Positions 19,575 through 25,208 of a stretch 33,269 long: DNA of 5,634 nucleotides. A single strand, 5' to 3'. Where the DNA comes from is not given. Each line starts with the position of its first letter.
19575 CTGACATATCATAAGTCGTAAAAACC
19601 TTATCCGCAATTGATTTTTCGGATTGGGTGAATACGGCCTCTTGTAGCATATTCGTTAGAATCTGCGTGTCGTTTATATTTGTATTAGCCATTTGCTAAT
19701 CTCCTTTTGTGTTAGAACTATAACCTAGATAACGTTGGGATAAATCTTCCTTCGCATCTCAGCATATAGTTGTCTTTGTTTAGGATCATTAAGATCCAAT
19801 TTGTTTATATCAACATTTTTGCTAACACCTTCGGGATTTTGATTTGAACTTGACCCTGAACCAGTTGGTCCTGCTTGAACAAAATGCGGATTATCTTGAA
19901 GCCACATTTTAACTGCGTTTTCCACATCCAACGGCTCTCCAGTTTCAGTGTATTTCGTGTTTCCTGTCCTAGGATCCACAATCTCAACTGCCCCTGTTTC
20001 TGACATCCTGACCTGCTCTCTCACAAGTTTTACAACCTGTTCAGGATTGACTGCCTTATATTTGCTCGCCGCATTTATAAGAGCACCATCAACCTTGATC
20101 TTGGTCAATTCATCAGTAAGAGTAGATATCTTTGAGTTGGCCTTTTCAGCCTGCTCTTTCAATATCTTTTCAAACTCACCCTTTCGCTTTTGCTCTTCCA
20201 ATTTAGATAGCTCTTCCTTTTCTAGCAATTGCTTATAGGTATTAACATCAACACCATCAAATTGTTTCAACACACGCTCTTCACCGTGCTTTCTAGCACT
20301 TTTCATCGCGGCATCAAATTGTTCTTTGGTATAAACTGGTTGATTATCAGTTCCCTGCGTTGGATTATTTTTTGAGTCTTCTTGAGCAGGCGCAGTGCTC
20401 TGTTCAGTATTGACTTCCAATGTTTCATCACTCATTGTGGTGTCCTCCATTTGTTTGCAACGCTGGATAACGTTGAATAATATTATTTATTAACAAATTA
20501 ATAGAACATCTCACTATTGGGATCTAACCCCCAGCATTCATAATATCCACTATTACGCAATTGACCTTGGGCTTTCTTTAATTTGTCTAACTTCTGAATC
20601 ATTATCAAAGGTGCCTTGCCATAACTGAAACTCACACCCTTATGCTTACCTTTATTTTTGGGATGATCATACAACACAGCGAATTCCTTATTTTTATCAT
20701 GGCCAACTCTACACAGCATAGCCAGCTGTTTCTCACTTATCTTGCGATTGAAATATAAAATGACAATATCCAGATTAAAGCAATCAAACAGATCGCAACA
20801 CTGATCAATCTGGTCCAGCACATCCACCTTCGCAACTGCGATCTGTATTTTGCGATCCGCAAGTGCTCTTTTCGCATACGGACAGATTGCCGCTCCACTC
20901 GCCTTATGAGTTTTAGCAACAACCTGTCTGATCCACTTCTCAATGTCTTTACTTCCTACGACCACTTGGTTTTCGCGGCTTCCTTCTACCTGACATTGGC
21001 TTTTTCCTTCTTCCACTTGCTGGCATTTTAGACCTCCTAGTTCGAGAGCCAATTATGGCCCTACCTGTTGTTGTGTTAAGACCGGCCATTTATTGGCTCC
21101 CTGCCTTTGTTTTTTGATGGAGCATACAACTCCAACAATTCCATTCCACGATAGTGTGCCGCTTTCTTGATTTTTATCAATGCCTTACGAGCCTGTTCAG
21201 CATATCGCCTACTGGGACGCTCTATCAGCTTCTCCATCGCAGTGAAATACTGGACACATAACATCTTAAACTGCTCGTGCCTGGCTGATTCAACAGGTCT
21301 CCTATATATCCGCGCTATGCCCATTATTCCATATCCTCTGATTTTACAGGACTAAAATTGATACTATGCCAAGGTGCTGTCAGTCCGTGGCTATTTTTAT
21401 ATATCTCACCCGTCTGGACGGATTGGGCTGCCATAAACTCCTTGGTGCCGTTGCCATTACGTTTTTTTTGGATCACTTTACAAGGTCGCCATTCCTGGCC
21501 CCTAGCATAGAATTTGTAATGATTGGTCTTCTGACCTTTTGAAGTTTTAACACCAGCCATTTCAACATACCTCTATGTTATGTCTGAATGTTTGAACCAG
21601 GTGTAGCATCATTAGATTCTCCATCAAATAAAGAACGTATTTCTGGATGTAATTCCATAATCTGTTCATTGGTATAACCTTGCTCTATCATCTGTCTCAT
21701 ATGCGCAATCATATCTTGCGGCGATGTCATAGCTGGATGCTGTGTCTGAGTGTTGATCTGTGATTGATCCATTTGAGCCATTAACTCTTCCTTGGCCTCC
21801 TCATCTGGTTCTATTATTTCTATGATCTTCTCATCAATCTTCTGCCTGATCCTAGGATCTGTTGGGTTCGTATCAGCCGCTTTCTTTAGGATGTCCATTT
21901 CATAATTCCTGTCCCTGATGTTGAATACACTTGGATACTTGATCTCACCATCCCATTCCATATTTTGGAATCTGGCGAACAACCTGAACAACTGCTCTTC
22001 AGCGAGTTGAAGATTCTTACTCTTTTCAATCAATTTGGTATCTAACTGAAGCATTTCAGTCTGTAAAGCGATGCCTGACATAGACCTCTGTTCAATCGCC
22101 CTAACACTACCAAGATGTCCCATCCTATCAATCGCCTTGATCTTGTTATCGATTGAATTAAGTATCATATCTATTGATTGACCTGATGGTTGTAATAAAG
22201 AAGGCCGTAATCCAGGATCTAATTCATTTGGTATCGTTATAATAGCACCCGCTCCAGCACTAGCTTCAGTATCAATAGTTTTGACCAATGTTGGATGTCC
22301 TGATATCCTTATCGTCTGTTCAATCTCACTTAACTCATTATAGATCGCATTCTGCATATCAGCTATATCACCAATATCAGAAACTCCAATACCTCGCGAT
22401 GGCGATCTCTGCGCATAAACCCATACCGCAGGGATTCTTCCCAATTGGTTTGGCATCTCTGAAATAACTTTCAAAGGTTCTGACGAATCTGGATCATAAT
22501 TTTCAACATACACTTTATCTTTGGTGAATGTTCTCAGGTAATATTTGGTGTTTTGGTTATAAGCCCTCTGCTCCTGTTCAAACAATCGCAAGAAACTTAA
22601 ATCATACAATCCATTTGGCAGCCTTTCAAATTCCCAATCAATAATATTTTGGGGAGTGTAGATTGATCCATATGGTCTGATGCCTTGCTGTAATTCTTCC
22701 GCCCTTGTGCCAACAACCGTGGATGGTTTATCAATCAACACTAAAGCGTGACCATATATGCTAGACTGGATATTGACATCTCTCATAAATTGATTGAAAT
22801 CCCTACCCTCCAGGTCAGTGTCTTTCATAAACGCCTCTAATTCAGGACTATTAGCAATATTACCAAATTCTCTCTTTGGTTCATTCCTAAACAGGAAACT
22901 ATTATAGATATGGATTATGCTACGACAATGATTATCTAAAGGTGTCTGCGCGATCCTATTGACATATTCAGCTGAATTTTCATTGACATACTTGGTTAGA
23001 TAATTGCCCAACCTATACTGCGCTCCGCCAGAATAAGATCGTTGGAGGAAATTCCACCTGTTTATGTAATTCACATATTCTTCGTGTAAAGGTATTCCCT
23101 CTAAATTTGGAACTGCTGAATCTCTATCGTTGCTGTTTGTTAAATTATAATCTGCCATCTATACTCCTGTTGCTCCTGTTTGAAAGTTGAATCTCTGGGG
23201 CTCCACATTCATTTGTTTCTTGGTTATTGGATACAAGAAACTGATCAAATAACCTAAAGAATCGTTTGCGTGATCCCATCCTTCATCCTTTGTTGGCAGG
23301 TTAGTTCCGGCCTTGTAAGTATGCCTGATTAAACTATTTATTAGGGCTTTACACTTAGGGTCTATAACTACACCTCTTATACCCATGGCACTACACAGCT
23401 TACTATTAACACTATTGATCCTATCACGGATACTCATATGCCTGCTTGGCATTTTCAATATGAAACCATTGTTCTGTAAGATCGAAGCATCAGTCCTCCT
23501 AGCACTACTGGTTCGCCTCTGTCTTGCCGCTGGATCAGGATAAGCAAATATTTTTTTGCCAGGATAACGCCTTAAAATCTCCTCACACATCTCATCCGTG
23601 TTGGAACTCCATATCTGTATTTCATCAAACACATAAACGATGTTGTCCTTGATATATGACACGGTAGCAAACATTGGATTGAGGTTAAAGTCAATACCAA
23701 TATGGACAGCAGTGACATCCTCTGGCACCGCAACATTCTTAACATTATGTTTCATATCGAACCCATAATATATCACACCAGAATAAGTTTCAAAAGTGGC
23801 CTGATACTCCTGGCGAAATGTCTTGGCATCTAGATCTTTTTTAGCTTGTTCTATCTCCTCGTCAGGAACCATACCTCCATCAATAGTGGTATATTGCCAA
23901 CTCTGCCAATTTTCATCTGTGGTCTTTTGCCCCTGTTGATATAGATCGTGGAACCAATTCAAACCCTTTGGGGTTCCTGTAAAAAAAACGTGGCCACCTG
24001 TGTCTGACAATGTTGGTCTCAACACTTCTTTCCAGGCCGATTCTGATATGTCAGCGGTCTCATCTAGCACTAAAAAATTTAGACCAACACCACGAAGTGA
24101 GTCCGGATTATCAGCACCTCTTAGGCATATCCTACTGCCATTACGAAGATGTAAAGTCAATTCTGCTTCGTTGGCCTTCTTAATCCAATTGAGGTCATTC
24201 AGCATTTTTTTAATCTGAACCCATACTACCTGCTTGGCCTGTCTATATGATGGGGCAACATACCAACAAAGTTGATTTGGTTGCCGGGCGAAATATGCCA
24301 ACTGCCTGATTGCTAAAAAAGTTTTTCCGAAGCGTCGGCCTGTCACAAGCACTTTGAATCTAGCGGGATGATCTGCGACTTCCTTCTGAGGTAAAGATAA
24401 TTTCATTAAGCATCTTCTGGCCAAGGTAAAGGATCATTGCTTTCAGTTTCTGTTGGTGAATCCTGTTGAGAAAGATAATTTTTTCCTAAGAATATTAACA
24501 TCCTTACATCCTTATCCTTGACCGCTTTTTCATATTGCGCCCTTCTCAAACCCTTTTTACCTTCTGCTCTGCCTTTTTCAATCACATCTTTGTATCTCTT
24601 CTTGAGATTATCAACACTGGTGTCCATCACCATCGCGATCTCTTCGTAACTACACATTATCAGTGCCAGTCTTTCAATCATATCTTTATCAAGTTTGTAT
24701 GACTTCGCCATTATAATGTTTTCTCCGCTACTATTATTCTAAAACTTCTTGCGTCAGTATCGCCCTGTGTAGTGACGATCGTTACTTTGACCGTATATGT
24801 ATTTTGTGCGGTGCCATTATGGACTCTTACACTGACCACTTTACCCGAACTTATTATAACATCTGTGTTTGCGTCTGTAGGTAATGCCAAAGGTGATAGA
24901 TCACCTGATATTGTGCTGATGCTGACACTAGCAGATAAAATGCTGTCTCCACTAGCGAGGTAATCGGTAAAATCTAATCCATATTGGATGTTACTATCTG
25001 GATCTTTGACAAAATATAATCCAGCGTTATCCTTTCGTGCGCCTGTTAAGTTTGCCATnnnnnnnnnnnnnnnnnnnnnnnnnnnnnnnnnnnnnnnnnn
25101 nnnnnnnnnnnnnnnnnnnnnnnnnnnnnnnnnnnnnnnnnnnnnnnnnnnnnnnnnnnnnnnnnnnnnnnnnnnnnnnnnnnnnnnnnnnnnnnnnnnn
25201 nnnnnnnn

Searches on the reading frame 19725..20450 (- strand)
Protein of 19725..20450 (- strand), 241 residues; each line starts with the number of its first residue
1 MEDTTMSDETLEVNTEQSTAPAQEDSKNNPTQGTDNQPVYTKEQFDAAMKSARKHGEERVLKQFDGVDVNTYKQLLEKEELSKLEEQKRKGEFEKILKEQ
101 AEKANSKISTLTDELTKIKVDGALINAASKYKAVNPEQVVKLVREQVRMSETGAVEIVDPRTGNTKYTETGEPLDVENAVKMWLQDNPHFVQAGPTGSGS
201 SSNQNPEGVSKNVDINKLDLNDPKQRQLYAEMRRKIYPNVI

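Call 90: search_protein_families(library=phrogs, proteins=[window:19725-20450:-], max_evalue=0.001)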
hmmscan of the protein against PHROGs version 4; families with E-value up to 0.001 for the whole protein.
window:19725-20450:- (241 aa): 3 families
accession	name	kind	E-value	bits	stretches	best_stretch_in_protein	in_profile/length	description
phrog_2303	-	head and packaging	1.6e-06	29.1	0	17-119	25-136/219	head scaffolding protein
phrog_194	-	head and packaging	2e-05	25.6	1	42-231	32-206/335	head scaffolding protein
phrog_3760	-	head and packaging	0.00064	20.7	1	3-120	5-114/209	head scaffolding protein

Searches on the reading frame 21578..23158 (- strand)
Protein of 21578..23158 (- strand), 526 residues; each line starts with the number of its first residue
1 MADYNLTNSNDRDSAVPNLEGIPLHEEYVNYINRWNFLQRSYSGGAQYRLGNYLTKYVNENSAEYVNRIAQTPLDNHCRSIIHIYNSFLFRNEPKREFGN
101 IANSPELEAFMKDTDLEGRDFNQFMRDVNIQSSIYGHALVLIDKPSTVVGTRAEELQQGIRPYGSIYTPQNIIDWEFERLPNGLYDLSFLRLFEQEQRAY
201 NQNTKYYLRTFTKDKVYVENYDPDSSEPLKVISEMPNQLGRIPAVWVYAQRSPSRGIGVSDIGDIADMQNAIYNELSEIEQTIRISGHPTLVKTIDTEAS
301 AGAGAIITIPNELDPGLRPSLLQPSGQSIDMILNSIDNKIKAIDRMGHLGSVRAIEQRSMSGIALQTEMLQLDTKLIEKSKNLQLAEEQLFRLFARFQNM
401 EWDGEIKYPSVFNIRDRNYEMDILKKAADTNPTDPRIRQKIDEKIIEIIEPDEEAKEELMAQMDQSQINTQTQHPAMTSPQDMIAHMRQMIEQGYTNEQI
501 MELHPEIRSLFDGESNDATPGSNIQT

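Call 7: search_protein_families(library=phrogs, proteins=[window:21578-23158:-], max_evalue=0.0001)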
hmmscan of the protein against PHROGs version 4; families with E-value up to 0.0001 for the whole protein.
window:21578-23158:- (526 aa): 4 families
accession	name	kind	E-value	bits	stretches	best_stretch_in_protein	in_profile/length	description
phrog_145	-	head and packaging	5.9e-66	224.2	1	25-477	14-480/493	portal protein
phrog_12458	-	unknown function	5.1e-22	79.5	1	25-179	34-189/265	-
phrog_64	-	head and packaging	4.9e-07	29.6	1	23-289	73-315/547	portal protein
phrog_20858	-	unknown function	2.7e-05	24.6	1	315-454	31-178/250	-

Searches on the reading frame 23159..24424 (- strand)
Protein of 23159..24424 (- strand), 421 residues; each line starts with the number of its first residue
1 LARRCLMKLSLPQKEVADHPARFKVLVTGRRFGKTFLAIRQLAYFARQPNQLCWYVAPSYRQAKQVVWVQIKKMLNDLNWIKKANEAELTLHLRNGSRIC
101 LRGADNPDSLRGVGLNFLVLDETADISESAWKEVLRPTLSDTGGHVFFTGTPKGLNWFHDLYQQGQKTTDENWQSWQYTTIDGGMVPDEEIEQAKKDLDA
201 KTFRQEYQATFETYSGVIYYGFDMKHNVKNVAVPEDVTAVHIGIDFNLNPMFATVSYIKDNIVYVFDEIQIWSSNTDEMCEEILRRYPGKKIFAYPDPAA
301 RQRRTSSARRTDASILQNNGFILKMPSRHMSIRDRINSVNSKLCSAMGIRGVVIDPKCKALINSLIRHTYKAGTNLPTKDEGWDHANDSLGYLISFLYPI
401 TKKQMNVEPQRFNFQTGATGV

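Call 7: search_protein_families(library=phrogs, proteins=[window:23159-24424:-], max_evalue=0.0001)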
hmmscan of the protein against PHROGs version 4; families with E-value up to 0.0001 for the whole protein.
window:23159-24424:- (421 aa): 7 families
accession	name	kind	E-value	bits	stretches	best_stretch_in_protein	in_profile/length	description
phrog_2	-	head and packaging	2.7e-49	169.7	1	12-403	269-599/807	terminase large subunit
phrog_10250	-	head and packaging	1.4e-32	114.3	1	195-407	2-225/228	terminase large subunit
phrog_7579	-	head and packaging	3.5e-19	70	1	21-211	17-213/239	terminase large subunit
phrog_675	-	head and packaging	2.6e-11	43.5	1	12-165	46-205/576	terminase large subunit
phrog_979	-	head and packaging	2.2e-08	34.2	1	12-132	157-282/642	terminase large subunit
phrog_9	-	head and packaging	1.9e-05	24.7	1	29-152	231-359/812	terminase large subunit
phrog_38319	-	unknown function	3.1e-05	24.5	1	9-253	6-266/271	-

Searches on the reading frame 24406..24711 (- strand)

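Call 90: search_protein_families(library=phrogs, proteins=[window:24406-24711:-], max_evalue=0.001)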
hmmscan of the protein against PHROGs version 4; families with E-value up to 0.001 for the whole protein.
window:24406-24711:- (101 aa): 1 family
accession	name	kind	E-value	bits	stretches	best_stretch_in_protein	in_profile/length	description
phrog_309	-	head and packaging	0.00035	21.7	1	10-71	147-218/319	terminase small subunit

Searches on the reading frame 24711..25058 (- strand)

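Call 90: search_protein_families(library=phrogs, proteins=[window:24711-25058:-], max_evalue=0.001)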
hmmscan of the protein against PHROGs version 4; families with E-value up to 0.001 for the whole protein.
window:24711-25058:- (115 aa): 1 family
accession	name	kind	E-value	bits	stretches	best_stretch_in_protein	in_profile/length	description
phrog_4137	-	unknown function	2.9e-09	37.6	1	16-112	262-348/349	-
